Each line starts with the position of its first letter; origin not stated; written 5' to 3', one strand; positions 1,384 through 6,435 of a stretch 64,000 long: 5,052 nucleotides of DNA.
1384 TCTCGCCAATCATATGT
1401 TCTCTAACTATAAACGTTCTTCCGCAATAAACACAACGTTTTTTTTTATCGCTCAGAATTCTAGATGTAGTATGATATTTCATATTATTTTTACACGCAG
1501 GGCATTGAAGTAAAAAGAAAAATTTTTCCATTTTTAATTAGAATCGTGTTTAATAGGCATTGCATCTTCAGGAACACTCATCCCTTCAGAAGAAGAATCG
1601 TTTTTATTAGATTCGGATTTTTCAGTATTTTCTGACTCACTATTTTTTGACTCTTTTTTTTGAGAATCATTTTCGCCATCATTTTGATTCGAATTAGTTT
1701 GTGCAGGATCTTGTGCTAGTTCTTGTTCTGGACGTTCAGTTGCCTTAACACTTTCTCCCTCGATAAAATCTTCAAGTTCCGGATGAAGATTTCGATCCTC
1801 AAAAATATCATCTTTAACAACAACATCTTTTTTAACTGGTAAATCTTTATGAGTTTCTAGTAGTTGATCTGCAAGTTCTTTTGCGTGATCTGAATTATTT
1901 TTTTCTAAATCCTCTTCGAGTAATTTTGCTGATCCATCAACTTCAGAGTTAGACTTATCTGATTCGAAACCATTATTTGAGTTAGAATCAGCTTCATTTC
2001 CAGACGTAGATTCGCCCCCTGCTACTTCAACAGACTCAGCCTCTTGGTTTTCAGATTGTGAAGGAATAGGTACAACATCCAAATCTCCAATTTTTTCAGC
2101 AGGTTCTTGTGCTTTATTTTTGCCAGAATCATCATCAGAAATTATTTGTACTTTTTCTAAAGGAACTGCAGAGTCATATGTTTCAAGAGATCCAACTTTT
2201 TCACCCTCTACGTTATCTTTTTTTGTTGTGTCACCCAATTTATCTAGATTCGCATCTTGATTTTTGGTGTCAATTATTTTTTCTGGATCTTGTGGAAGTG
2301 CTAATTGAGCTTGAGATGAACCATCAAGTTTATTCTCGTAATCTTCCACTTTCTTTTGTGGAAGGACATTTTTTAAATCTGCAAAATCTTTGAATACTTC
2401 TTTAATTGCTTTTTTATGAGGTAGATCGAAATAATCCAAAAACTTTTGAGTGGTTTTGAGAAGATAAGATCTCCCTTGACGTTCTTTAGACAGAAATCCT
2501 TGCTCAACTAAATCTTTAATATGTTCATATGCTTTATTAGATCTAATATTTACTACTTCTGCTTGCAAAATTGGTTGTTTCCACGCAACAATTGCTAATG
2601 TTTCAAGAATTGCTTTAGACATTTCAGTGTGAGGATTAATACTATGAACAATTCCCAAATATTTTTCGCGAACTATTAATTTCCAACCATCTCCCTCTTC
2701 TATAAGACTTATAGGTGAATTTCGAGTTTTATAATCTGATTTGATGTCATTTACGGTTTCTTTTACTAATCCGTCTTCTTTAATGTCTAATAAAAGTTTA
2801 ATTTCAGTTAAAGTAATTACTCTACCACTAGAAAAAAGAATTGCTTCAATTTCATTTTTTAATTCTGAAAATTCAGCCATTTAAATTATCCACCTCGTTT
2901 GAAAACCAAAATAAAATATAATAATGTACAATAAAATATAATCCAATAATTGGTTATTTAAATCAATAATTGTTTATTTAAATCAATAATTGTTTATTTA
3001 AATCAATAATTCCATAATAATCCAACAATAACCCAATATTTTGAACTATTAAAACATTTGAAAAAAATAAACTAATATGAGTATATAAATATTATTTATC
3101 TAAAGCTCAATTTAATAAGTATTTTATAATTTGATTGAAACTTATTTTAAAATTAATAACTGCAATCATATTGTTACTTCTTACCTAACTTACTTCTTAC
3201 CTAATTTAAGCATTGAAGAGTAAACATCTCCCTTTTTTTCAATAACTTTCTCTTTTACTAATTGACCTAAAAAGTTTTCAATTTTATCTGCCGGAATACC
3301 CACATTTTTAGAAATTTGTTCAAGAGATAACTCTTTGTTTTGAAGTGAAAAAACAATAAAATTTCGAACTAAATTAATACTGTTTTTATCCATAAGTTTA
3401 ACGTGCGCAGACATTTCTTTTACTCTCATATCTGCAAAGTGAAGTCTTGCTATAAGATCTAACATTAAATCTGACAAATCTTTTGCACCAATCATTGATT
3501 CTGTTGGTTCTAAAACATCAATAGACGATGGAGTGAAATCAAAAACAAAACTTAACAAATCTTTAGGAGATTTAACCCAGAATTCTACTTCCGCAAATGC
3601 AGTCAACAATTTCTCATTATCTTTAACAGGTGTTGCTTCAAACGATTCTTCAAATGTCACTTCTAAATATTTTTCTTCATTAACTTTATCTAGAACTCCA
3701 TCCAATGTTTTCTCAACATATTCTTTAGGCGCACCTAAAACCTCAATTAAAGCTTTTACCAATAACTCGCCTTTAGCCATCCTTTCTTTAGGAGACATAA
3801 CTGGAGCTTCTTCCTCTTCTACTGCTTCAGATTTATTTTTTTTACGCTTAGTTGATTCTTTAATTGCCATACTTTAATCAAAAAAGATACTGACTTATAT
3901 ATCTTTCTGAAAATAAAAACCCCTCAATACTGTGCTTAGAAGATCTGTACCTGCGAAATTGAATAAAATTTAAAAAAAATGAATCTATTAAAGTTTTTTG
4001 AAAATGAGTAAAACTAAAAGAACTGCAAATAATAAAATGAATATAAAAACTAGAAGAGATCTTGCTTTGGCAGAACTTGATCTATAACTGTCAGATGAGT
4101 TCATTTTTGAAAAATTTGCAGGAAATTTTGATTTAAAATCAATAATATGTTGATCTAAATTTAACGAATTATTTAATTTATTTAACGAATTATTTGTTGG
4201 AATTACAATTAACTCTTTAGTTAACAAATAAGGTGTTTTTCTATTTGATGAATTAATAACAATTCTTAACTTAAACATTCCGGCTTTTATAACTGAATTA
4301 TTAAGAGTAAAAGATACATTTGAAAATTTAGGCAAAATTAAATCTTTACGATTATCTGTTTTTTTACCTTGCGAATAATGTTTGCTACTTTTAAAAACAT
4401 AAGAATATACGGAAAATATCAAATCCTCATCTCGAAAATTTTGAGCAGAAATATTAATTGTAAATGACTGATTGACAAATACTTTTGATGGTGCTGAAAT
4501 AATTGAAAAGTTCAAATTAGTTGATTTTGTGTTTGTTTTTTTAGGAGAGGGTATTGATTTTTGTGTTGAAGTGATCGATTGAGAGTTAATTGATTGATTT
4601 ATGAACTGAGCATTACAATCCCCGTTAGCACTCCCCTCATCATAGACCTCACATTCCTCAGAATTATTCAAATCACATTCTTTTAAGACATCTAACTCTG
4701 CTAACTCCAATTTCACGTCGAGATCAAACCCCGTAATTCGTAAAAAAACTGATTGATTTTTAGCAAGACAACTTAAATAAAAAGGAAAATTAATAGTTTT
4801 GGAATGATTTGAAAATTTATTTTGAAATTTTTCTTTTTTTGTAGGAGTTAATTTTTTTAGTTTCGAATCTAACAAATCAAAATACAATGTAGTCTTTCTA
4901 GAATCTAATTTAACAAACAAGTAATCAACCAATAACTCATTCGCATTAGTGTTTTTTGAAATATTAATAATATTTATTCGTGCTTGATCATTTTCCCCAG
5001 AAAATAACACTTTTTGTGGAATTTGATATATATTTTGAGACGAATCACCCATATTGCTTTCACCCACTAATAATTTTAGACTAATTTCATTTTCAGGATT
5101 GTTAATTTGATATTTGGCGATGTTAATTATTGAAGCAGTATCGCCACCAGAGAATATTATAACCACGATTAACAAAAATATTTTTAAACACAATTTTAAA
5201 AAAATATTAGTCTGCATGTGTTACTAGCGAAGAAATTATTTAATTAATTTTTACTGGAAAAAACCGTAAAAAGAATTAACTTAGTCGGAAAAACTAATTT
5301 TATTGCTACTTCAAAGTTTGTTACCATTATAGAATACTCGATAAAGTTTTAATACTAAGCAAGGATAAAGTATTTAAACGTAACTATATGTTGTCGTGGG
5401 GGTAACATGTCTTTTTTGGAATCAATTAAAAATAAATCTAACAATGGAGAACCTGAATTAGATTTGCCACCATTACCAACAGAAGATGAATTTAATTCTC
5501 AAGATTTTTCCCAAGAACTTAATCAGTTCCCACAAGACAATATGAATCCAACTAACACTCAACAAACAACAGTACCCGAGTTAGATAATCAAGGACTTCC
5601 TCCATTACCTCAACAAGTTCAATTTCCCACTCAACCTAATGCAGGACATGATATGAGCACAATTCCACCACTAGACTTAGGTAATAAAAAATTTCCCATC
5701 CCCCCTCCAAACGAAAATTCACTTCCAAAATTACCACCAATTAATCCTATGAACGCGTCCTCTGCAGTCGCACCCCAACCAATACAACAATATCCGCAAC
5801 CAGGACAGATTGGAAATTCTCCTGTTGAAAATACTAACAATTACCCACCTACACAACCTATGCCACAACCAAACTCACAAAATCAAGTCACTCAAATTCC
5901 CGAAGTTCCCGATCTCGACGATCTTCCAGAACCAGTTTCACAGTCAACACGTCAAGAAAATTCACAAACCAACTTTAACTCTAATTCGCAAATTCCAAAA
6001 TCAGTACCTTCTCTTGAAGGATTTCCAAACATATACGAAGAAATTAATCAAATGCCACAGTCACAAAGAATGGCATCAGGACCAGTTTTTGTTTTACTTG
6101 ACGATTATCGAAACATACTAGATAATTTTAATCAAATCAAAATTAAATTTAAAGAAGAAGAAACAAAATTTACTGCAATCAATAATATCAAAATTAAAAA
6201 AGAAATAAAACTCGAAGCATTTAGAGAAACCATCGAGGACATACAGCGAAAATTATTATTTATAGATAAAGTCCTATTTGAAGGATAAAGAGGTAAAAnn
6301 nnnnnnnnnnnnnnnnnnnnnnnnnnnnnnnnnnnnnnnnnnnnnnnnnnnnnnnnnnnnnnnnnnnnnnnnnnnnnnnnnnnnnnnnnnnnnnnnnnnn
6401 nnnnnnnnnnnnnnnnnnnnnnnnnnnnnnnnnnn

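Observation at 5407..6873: Tandem trio of coiled-coil proteins sharing a PVFV(K/L)xD(E/D)Y module, the first with a long P/Q/N-rich disordered arm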

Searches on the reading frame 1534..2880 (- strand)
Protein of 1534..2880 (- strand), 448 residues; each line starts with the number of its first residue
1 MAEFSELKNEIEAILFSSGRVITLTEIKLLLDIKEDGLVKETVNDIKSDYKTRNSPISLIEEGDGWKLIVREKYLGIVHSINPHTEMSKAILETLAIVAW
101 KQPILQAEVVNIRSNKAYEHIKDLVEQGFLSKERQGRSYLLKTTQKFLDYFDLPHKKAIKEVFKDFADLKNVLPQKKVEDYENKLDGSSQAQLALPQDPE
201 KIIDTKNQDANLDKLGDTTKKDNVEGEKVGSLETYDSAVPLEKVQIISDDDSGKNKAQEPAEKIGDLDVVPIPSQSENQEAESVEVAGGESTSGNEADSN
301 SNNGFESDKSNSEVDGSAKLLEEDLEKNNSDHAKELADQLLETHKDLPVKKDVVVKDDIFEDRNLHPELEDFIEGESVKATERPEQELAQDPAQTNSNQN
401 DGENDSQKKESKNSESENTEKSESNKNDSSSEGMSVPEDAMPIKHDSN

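Call 3: search_protein_families(library=pfam, proteins=[window:1534-2880:-], max_evalue=1)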
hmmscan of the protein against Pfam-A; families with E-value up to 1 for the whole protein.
window:1534-2880:- (448 aa): 2 families
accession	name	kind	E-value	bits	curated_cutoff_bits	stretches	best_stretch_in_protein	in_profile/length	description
PF04079.22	SMC_ScpB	-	5e-36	124.1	27.4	1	10-157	2-155/160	Segregation and condensation complex subunit ScpB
PF12840.13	HTH_20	-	0.18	12.3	27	1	107-130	25-48/51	Helix-turn-helix domain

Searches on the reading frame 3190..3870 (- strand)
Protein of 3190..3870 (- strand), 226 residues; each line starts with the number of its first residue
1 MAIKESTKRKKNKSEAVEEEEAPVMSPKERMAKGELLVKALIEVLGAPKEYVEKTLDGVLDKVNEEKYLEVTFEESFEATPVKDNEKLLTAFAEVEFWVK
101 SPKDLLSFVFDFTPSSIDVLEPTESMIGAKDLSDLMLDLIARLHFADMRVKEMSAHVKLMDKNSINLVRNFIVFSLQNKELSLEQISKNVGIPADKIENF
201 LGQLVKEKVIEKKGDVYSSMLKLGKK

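Call 3: search_protein_families(library=pfam, proteins=[window:3190-3870:-], max_evalue=1)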
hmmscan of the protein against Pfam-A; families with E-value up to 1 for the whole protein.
window:3190-3870:- (226 aa): 13 families
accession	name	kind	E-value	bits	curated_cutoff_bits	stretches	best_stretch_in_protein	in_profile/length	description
PF24270.1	HTH_Cmi2_C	-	6.4e-05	23.6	27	1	172-216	80-124/125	Cmi2, C-terminal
PF01399.33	PCI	-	9e-05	23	22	1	169-211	28-70/84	PCI domain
PF14394.12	DUF4423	-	0.0014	18.8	30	1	173-217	29-74/165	Domain of unknown function (DUF4423)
PF01978.25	TrmB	-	0.0046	17.2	25.6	1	176-213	18-55/68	Sugar-specific transcriptional regulator TrmB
PF09382.16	RQC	-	0.031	14.5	23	0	193-226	60-92/114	RQC domain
PF04492.19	Phage_rep_O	-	0.034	15.1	28.7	1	174-216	43-85/95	Bacteriophage replication protein O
PF08672.17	ANAPC2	-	0.05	14.5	23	1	194-218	35-59/60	Anaphase promoting complex (APC) subunit 2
PF12636.12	DUF3781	-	0.09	13.1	27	1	176-217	7-50/72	Protein of unknown function (DUF3781)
PF22979.2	HTH_69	-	0.11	12.8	27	1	181-215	27-61/69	Winged helix-turn-helix domain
PF02082.26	Rrf2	-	0.17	12.5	30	1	178-211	21-54/132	Iron-dependent Transcriptional regulator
PF01022.26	HTH_5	-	0.18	12.2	22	1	169-211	4-46/47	Bacterial regulatory protein, arsR family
PF19342.4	MGP3_C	-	0.19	12.1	25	1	100-149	41-86/113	MGP3 C-terminal domain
PF08221.17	HTH_9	-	0.21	12.1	23.4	0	176-206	23-53/62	RNA polymerase III subunit RPC82 helix-turn-helix domain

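Call 4: search_protein_families(library=ncbifam, proteins=[window:3190-3870:-], max_evalue=1)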
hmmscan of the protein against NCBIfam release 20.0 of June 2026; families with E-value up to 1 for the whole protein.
window:3190-3870:- (226 aa): 3 families
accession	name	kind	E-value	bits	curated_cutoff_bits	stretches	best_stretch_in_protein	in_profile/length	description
NF053660.1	ORF80_fam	equivalog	0.0013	18.6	95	1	172-213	7-49/70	ORF80 family leucine zipper DNA-binding protein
NF045910.1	Sul7s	equivalog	0.0033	17.4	100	1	184-217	21-54/56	winged-helix single-stranded DNA-binding protein Sul7s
NF011911.0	PRK15384.1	equivalog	0.031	13.3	715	1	161-213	118-174/342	type III secretion system effector arginine glycosyltransferase SseK1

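Call 61: search_solved_structures(query=window:3190-3867:-, max_evalue=1)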
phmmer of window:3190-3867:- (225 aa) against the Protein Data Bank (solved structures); distinct sequences matched with E-value up to 1: 1.
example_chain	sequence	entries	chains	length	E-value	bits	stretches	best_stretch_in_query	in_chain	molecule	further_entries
3bee_A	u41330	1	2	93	0.81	12.6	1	126-177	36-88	Putative YfrE protein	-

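Call 75: search_protein_families(library=pfam, alignment_id=A7, max_evalue=0.1)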
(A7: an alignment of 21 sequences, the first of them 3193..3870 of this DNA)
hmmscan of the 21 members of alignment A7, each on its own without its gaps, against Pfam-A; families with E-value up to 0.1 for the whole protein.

A. member 1, window:3193-3870:- (226 aa): 8 families
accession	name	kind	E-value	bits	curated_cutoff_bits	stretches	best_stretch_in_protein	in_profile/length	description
PF24270.1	HTH_Cmi2_C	-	6.4e-05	23.6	27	1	172-216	80-124/125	Cmi2, C-terminal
PF01399.33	PCI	-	9e-05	23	22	1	169-211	28-70/84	PCI domain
PF14394.12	DUF4423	-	0.0014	18.8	30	1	173-217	29-74/165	Domain of unknown function (DUF4423)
PF01978.25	TrmB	-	0.0046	17.2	25.6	1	176-213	18-55/68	Sugar-specific transcriptional regulator TrmB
PF09382.16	RQC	-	0.031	14.5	23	0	193-226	60-92/114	RQC domain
PF04492.19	Phage_rep_O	-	0.034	15.1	28.7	1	174-216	43-85/95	Bacteriophage replication protein O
PF08672.17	ANAPC2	-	0.05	14.5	23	0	194-218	35-59/60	Anaphase promoting complex (APC) subunit 2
PF12636.12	DUF3781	-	0.09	13.1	27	0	176-217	7-50/72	Protein of unknown function (DUF3781)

B. families by the number of members that match (of 21 scanned): 52 families (the first 25 are shown)
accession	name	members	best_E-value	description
PF01978.25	TrmB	6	0.0022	Sugar-specific transcriptional regulator TrmB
PF01399.33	PCI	5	9e-05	PCI domain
PF08672.17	ANAPC2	5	0.0023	Anaphase promoting complex (APC) subunit 2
PF25051.1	WHD_MCM8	4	0.0027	MCM8 winged helix domain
PF05584.17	Sulfolobus_pRN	4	0.0038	Sulfolobus plasmid regulatory protein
PF03317.18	ELF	4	0.0064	ELF protein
PF24270.1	HTH_Cmi2_C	3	6.4e-05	Cmi2, C-terminal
PF14947.12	HTH_45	3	0.0027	Winged helix-turn-helix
PF14394.12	DUF4423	2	0.0014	Domain of unknown function (DUF4423)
PF08336.16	P4Ha_N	2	0.0021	Prolyl 4-Hydroxylase alpha-subunit, N-terminal region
PF14116.11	YyzF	2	0.0022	YyzF-like protein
PF12008.13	EcoR124_C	2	0.0049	Type I restriction and modification enzyme - subunit R C terminal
PF02002.24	TFIIE_alpha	2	0.013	TFIIE alpha subunit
PF03980.19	Nnf1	2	0.015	Nnf1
PF09012.17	FeoC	2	0.017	FeoC like transcriptional regulator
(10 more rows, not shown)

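Call 76: search_solved_structures(query=A7, max_evalue=5)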
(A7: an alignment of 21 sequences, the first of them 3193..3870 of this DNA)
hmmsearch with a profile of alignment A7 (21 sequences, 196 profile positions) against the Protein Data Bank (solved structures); distinct sequences matched with E-value up to 5: 17.
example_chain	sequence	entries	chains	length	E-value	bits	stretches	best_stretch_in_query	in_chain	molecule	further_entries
4y66_A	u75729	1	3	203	0.077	15.7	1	134-187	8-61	Mnd1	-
8vd6_A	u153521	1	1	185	0.13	15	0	151-185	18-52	CAP REPEAT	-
2l54_A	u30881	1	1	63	0.17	14.6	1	152-188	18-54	Double-stranded RNA-specific adenosine deaminase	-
1qgp_A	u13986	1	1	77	0.19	14.4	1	151-188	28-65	PROTEIN (DOUBLE STRANDED RNA ADENOSINE DEAMINASE)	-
5zu1_A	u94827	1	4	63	0.28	13.9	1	152-188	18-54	Double-stranded RNA-specific adenosine deaminase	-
2acj_A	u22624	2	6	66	0.32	13.7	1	152-188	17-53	Double-stranded RNA-specific adenosine deaminase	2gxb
3irq_D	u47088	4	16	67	0.33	13.7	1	152-188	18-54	Double-stranded RNA-specific adenosine deaminase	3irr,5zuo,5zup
7wdq_A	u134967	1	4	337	0.46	13.2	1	139-191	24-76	SAM-dependent MTHB methyltransferase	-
1qbj_A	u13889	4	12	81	0.47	13.2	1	151-188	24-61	PROTEIN (DOUBLE-STRANDED RNA SPECIFIC ADENOSINE DEAMINASE (ADAR1)) | Double-stranded RNA-specific adenosine deaminase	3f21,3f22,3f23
7wdw_A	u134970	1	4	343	0.47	13.2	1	139-191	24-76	DSYB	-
8gbd_A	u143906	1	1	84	0.5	13.1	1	152-189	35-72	Double-stranded RNA-specific adenosine deaminase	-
2cyy_A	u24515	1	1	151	0.54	13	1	143-186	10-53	Putative HTH-type transcriptional regulator PH1519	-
1ri7_A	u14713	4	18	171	0.56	12.9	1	143-186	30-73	Putative transcriptional regulator | Putative HTH-type transcriptional regulator PH1519 | Uncharacterized HTH-type transcriptional regulator PH1519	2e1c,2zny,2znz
8gbc_A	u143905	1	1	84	0.6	12.8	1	152-188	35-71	Double-stranded RNA-specific adenosine deaminase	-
3jth_A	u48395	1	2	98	0.77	12.5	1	125-189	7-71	Transcription activator HlyU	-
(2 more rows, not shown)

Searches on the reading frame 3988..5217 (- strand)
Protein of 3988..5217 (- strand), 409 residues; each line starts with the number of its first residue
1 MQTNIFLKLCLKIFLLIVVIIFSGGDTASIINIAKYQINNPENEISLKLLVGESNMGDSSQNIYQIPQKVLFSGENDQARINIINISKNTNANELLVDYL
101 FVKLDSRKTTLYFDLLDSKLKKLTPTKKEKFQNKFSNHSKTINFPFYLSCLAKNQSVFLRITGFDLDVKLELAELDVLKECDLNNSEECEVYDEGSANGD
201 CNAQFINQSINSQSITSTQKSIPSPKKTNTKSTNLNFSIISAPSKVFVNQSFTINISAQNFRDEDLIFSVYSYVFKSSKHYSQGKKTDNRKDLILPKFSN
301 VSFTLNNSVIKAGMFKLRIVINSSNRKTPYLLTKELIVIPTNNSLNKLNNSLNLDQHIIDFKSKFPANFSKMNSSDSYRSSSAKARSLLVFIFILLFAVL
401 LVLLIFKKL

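Call 3: search_protein_families(library=pfam, proteins=[window:3988-5217:-], max_evalue=1)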
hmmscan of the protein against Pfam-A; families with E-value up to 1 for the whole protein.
window:3988-5217:- (409 aa): 2 families
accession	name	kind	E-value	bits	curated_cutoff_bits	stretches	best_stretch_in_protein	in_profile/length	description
PF15145.11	DUF4577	-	0.077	13.4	27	1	334-404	17-78/128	Domain of unknown function (DUF4577)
PF09406.16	DUF2004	-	0.26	12.1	27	1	80-141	19-81/122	Protein of unknown function (DUF2004)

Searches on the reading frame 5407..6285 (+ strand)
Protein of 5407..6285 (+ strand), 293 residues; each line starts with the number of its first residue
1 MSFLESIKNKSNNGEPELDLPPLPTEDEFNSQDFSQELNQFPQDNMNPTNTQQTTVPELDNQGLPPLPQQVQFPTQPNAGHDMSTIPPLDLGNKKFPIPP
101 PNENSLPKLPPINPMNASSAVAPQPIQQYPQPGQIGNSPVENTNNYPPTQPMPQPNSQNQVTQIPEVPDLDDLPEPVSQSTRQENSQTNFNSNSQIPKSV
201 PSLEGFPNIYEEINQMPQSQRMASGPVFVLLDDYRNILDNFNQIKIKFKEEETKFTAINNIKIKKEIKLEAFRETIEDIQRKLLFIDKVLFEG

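Call 3: search_protein_families(library=pfam, proteins=[window:5407-6285:+], max_evalue=1)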
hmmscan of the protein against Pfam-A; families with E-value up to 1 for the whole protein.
window:5407-6285:+ (293 aa): 1 family
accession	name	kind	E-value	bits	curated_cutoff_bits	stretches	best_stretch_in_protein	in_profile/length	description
PF00715.22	IL2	-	0.1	13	26.2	1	158-257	25-120/145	Interleukin 2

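Call 4: search_protein_families(library=ncbifam, proteins=[window:5407-6285:+], max_evalue=1)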
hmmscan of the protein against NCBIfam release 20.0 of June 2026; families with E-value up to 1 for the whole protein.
window:5407-6285:+ (293 aa): 2 families
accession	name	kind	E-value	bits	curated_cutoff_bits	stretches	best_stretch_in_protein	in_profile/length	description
NF041751.2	sbcc_Staph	equivalog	0.0036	15.3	920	1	169-288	707-827/1007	exonuclease subunit SbcC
NF010598.0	PRK13992.1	equivalog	0.2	11.1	183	1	225-281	9-61/205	septum site-determining protein MinC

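Call 82: search_protein_families(library=phrogs, proteins=[window:5407-6285:+], max_evalue=0.01)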
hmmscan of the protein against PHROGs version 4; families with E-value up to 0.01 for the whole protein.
window:5407-6285:+ (293 aa): 0 families

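Call 83: search_protein_families(library=padloc, proteins=[window:5407-6285:+], max_evalue=0.01)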
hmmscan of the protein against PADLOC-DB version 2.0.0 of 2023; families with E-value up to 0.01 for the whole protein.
window:5407-6285:+ (293 aa): 0 families
